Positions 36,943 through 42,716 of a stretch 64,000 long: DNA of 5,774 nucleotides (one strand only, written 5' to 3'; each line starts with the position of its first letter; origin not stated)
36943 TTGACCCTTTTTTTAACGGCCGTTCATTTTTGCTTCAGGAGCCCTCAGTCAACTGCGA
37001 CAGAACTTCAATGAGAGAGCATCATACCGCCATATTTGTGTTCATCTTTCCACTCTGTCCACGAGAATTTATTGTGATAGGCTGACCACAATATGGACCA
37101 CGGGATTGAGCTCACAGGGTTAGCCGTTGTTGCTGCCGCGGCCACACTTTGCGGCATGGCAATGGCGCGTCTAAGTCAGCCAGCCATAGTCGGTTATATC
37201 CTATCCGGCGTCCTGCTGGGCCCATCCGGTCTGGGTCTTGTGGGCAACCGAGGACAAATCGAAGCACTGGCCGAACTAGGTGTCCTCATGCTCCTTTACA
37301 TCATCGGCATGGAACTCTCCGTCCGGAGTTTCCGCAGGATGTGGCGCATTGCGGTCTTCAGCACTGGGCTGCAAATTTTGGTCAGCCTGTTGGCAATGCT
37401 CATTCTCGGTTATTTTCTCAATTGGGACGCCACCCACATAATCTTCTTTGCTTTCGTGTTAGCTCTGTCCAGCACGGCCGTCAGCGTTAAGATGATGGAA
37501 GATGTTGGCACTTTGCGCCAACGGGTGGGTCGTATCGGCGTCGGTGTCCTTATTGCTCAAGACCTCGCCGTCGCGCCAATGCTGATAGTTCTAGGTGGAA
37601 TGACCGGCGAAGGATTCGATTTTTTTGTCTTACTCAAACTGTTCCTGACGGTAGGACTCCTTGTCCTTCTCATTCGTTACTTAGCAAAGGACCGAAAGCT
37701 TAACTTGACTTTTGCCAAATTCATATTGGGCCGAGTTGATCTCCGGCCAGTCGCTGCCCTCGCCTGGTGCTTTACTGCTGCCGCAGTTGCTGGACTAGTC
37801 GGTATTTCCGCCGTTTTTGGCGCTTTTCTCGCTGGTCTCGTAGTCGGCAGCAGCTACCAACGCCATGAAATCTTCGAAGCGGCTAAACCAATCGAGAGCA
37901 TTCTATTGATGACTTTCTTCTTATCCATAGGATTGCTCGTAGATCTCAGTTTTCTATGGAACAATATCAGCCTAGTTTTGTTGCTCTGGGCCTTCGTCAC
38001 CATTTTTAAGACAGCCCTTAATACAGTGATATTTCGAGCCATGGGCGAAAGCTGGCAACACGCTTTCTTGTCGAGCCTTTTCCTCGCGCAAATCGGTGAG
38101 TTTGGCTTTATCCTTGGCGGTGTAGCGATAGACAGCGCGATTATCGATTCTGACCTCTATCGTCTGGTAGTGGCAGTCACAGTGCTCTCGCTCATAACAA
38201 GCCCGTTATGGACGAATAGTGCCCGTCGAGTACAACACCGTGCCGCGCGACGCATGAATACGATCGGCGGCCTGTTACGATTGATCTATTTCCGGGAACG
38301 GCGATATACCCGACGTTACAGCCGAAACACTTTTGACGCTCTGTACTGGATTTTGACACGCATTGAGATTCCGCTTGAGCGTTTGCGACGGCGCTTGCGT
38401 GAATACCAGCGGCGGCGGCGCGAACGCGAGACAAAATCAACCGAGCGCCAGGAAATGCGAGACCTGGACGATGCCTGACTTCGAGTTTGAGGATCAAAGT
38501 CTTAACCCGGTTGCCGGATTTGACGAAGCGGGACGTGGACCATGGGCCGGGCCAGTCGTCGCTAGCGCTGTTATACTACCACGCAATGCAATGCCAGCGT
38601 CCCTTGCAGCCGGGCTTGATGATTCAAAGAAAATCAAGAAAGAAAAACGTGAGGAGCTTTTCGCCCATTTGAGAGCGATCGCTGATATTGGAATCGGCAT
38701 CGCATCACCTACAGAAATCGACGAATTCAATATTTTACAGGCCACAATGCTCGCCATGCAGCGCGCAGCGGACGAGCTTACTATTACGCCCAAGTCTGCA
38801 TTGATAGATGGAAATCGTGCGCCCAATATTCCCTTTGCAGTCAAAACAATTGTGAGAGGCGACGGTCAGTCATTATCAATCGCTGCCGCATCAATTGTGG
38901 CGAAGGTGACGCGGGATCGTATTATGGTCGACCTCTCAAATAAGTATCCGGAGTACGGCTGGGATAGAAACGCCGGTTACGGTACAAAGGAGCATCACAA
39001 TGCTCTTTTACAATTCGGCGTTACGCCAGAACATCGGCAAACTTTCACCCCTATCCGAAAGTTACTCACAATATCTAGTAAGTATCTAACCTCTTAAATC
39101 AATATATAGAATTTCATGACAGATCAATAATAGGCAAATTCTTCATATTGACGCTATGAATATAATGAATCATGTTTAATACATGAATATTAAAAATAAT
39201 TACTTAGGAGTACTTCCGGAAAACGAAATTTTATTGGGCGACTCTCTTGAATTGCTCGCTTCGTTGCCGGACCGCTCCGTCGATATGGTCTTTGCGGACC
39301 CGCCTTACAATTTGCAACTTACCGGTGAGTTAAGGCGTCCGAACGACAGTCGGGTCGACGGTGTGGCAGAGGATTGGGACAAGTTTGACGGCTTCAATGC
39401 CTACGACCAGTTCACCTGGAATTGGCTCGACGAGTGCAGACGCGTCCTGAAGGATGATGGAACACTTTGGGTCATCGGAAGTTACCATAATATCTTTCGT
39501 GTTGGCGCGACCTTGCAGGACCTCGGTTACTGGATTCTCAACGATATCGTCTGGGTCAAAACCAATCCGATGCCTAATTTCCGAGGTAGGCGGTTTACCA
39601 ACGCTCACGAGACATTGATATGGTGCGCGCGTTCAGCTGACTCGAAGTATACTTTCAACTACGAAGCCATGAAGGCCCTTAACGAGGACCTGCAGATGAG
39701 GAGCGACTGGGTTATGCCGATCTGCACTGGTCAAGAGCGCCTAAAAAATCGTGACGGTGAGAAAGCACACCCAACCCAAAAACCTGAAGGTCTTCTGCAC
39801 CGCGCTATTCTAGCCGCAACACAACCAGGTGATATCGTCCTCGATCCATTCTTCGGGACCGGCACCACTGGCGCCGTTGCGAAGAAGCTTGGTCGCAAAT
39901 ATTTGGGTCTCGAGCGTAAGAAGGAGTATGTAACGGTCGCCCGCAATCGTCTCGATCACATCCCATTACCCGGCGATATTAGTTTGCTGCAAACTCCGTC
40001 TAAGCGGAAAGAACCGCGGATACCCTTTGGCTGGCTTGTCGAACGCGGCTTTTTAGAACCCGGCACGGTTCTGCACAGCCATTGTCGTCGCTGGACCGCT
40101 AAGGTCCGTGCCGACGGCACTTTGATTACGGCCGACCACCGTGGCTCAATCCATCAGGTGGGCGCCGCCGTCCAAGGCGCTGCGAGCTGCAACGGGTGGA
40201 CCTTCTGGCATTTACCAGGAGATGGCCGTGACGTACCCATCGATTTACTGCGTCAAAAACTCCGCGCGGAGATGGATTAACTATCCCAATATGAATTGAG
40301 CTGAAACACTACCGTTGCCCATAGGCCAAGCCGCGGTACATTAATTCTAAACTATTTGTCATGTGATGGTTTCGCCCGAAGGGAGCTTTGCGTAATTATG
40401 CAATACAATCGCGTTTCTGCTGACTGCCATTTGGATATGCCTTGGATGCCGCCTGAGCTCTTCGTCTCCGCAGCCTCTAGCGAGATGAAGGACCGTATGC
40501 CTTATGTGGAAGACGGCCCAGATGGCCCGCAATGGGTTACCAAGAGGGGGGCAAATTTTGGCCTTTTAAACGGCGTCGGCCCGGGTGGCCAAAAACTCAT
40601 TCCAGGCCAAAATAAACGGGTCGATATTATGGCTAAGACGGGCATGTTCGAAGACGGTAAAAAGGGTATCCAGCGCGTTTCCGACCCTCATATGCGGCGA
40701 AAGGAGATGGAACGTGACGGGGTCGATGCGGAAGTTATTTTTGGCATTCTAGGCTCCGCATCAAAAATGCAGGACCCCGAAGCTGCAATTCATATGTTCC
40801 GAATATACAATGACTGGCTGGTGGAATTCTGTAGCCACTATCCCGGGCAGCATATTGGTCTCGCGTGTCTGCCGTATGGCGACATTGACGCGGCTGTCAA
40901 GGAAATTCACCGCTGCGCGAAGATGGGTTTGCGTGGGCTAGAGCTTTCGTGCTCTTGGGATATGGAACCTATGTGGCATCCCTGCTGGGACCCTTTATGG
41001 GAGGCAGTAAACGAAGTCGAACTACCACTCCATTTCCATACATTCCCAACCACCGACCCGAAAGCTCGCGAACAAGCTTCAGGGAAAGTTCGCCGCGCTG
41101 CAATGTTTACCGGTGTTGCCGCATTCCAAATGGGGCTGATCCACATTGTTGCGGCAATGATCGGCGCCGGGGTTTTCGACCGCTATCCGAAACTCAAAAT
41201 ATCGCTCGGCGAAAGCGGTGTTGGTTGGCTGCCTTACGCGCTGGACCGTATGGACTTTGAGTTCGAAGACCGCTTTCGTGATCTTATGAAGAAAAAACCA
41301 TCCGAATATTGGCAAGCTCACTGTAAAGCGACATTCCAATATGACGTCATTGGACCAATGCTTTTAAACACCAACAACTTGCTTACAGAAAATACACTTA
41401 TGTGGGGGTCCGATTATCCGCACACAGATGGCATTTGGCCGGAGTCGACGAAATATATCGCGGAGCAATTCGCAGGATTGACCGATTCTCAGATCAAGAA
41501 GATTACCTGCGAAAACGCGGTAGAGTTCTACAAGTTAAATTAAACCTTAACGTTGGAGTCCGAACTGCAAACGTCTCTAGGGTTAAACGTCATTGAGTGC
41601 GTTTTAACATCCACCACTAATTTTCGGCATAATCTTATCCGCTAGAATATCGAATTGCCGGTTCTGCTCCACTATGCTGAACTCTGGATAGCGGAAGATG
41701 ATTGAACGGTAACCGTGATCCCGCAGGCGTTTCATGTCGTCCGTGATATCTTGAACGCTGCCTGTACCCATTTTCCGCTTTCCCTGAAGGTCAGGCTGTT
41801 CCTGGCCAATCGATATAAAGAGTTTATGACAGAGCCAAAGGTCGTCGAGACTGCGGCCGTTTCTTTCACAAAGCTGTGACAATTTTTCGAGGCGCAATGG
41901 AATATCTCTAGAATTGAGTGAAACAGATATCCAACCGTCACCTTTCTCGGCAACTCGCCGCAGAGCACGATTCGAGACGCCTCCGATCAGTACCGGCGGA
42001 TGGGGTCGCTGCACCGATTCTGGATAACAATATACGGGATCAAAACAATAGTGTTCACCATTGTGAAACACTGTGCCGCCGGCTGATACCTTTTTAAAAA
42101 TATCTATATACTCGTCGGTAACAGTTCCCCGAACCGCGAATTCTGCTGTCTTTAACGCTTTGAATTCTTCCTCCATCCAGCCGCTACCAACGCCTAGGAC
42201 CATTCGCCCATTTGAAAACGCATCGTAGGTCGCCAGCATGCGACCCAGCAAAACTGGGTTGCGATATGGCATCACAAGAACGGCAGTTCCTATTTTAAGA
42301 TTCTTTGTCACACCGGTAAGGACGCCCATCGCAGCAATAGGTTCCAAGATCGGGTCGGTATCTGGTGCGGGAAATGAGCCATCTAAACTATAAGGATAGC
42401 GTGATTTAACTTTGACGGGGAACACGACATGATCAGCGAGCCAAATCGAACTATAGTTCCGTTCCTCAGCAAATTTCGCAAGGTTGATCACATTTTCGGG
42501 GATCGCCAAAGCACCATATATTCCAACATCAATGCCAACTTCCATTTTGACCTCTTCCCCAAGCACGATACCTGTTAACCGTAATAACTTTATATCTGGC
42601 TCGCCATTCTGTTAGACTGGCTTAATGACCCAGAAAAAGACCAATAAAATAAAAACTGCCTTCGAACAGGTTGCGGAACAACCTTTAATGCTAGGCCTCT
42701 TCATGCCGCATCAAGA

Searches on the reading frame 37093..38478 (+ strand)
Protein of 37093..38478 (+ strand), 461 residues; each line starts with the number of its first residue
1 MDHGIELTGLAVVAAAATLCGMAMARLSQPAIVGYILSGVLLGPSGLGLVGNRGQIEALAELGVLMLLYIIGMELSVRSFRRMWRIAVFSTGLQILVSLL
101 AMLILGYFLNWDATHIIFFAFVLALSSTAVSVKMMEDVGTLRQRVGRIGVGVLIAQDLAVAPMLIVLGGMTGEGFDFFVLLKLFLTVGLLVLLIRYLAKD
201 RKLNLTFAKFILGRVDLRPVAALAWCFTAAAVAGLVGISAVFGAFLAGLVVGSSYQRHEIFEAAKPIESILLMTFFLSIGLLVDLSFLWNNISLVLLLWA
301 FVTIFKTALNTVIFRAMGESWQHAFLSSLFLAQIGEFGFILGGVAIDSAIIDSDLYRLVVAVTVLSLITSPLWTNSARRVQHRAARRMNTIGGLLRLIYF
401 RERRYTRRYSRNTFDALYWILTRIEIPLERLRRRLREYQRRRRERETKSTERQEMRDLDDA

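Call 41: search_protein_families(library=pfam, proteins=[window:37093-38478:+], max_evalue=0.00001)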
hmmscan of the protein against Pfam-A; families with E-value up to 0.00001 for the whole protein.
window:37093-38478:+ (461 aa): 1 family
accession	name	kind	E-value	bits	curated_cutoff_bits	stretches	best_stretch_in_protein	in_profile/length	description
PF00999.27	Na_H_Exchanger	-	4.1e-55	187.6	26.2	1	16-373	3-373/375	Sodium/hydrogen exchanger, transmembrane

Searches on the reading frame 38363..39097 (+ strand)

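Call 41: search_protein_families(library=pfam, proteins=[window:38363-39097:+], max_evalue=0.00001)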
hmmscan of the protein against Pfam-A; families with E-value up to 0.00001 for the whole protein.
window:38363-39097:+ (244 aa): 1 family
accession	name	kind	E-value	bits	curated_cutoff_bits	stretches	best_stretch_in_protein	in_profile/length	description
PF01351.25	RNase_HII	-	4.4e-44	151.2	25.8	1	51-229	1-197/199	Ribonuclease HII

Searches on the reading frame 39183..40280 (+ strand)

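Call 41: search_protein_families(library=pfam, proteins=[window:39183-40280:+], max_evalue=0.00001)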
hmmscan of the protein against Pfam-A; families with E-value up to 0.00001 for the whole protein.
window:39183-40280:+ (365 aa): 2 families
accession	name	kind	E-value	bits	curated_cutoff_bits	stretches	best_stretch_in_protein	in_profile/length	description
PF01555.25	N6_N4_Mtase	-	1.1e-66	225.4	26.7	1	33-253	1-219/221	DNA methylase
PF18755.6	RAMA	-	9.3e-17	61.4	35.2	1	270-363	9-104/107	Restriction Enzyme Adenine Methylase Associated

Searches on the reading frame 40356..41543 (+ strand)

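Call 41: search_protein_families(library=pfam, proteins=[window:40356-41543:+], max_evalue=0.00001)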
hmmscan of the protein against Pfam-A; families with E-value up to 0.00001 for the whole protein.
window:40356-41543:+ (395 aa): 1 family
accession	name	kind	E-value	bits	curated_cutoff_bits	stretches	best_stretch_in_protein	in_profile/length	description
PF04909.20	Amidohydro_2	-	5.1e-30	105.6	26.4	1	127-394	41-289/289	Amidohydrolase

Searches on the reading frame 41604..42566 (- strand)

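Call 41: search_protein_families(library=pfam, proteins=[window:41604-42566:-], max_evalue=0.00001)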
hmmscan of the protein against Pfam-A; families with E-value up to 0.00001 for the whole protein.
window:41604-42566:- (320 aa): 1 family
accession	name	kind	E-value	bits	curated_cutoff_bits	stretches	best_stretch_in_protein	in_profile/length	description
PF00296.26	Bac_luciferase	-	2.2e-40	139.4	27.9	1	23-261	22-238/314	Luciferase-like monooxygenase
